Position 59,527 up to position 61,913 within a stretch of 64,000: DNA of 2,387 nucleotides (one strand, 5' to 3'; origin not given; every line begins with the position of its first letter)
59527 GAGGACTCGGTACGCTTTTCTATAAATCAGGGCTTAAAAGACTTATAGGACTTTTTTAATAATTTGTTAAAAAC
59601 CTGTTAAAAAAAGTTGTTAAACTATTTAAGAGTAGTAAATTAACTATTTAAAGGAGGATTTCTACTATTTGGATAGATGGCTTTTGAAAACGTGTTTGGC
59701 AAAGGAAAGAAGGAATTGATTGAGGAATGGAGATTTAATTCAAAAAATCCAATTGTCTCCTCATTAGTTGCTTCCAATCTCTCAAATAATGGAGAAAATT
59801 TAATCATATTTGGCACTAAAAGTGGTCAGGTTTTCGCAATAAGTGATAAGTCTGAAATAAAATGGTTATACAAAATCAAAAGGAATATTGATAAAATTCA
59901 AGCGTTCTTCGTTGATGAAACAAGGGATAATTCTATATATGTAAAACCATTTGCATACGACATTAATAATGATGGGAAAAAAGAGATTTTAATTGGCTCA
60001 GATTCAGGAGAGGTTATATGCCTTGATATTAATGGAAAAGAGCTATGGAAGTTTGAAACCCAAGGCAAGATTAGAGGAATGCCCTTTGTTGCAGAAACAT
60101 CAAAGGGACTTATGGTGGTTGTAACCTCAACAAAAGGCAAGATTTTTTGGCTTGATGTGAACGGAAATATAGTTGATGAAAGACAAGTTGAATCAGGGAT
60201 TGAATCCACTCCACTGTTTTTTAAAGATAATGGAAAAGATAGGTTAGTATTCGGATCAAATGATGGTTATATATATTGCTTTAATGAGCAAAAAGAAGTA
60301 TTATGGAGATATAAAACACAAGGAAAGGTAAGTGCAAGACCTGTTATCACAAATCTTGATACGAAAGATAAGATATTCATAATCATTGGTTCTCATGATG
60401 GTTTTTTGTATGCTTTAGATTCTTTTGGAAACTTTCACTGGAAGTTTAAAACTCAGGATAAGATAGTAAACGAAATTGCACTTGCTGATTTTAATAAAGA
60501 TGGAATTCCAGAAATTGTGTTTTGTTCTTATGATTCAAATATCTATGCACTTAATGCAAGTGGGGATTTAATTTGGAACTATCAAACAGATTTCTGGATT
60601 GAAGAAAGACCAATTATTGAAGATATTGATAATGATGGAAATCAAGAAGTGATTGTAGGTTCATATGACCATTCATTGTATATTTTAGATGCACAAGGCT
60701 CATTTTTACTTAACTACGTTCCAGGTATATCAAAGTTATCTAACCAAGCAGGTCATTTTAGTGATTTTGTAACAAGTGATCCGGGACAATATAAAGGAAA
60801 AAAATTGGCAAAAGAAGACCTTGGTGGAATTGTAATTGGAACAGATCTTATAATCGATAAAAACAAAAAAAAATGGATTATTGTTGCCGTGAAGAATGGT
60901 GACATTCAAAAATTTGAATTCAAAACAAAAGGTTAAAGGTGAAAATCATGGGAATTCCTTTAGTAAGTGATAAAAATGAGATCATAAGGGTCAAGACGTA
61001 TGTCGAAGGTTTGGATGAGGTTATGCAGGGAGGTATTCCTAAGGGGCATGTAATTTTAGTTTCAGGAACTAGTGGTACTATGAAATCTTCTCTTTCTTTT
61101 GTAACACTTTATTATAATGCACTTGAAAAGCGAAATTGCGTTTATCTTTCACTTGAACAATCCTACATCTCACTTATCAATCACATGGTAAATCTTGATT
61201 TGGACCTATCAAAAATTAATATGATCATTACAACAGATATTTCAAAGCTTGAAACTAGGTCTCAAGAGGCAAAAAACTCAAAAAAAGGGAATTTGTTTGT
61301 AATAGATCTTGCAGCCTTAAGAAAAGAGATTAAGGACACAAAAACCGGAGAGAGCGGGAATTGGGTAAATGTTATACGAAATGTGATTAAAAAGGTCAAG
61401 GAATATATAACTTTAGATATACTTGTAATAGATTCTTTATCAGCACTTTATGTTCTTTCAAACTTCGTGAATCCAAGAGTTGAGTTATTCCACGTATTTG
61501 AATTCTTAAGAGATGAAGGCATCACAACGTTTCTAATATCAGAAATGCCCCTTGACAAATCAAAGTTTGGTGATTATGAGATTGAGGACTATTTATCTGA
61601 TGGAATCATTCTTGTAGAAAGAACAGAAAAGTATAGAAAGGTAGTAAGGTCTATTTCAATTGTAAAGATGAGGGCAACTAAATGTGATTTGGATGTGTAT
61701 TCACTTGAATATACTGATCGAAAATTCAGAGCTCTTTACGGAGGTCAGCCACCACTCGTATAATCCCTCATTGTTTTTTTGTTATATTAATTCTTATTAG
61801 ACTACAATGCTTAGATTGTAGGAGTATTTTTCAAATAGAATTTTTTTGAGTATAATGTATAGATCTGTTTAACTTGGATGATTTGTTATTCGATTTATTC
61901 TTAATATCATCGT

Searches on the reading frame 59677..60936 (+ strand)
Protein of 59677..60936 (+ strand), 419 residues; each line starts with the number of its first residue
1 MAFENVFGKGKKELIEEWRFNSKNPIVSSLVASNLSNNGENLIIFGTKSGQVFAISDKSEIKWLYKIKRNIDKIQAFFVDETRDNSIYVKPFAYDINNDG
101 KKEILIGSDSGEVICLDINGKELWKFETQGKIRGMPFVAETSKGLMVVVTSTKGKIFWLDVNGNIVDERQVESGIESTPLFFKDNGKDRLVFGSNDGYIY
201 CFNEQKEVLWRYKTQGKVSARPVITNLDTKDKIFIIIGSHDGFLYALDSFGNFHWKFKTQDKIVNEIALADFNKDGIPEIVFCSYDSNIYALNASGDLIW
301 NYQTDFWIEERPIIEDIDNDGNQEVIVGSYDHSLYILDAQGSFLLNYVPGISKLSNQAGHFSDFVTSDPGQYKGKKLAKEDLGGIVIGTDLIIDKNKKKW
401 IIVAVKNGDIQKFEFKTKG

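Call 76: search_protein_families(library=pfam, proteins=[window:59677-60936:+], max_evalue=0.001)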
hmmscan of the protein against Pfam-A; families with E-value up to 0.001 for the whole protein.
window:59677-60936:+ (419 aa): 12 families
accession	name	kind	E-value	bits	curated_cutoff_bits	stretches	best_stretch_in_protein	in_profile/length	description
PF13570.13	Beta-prop_ACSF4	-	2.3e-44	152.6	133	3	17-203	168-328/329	Beta-alanine-activating enzyme, beta-propeller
PF25292.1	Beta-prop_CGLA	-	1.1e-35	124.1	26.8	3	234-342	1-107/316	Lambda-carrageenase beta-propeller domain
PF14783.12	BBS2_Mid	-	2.6e-14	53.7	27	0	183-283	8-99/108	Ciliary BBSome complex subunit 2, middle region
PF13360.13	PQQ_2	-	3.4e-13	50.2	27.6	2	196-341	2-138/233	Outer membrane protein assembly factor BamB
PF13517.12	FG-GAP_3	-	1.4e-11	45.3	26.9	0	233-281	10-60/61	FG-GAP-like repeat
PF23743.1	Beta-prop_BBS7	-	8.8e-11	42.1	27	1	134-292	129-297/299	BBS7 beta-propeller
PF01839.29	FG-GAP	-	1e-08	35.3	22.1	0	267-281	5-19/37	FG-GAP repeat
PF23414.1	Beta-prop_EML_2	-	1.2e-08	35.1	90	1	102-228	11-131/266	Echinoderm microtubule-associated protein second beta-propeller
PF15907.11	Itfg2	-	3.2e-07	30.4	27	0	17-109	7-96/330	Integrin-alpha FG-GAP repeat-containing protein 2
PF23383.1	Beta-prop_IFT140_1st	-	5.9e-06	25.7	27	0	97-152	197-250/406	IFT140 first beta-propeller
PF23411.1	Beta-prop_Vps41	-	0.00036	20.4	33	0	223-270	18-64/332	Vps42 beta-propeller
PF23748.1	Beta-prop_LRRK2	-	0.00085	18.8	26.9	0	27-62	61-96/359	LRRK2 beta propeller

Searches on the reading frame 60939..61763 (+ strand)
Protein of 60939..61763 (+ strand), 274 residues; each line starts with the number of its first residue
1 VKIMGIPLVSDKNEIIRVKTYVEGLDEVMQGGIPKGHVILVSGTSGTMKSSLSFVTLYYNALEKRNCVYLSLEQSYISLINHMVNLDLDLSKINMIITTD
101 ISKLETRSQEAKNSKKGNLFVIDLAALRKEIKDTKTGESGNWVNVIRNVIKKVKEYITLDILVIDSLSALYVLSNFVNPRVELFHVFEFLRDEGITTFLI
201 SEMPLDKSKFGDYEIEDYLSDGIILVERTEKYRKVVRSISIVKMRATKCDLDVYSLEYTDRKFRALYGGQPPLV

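Call 76: search_protein_families(library=pfam, proteins=[window:60939-61763:+], max_evalue=0.001)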
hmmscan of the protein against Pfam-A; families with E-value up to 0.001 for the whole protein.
window:60939-61763:+ (274 aa): 3 families
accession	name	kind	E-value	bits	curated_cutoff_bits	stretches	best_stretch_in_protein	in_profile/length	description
PF06745.19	ATPase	-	3.9e-42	144.6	26.6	1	18-260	1-221/231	KaiC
PF13481.12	AAA_25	-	2.7e-06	27.6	27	1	24-174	21-159/195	AAA domain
PF03796.21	DnaB_C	-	1.6e-05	24.9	27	1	18-170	2-141/255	DnaB-like helicase C terminal domain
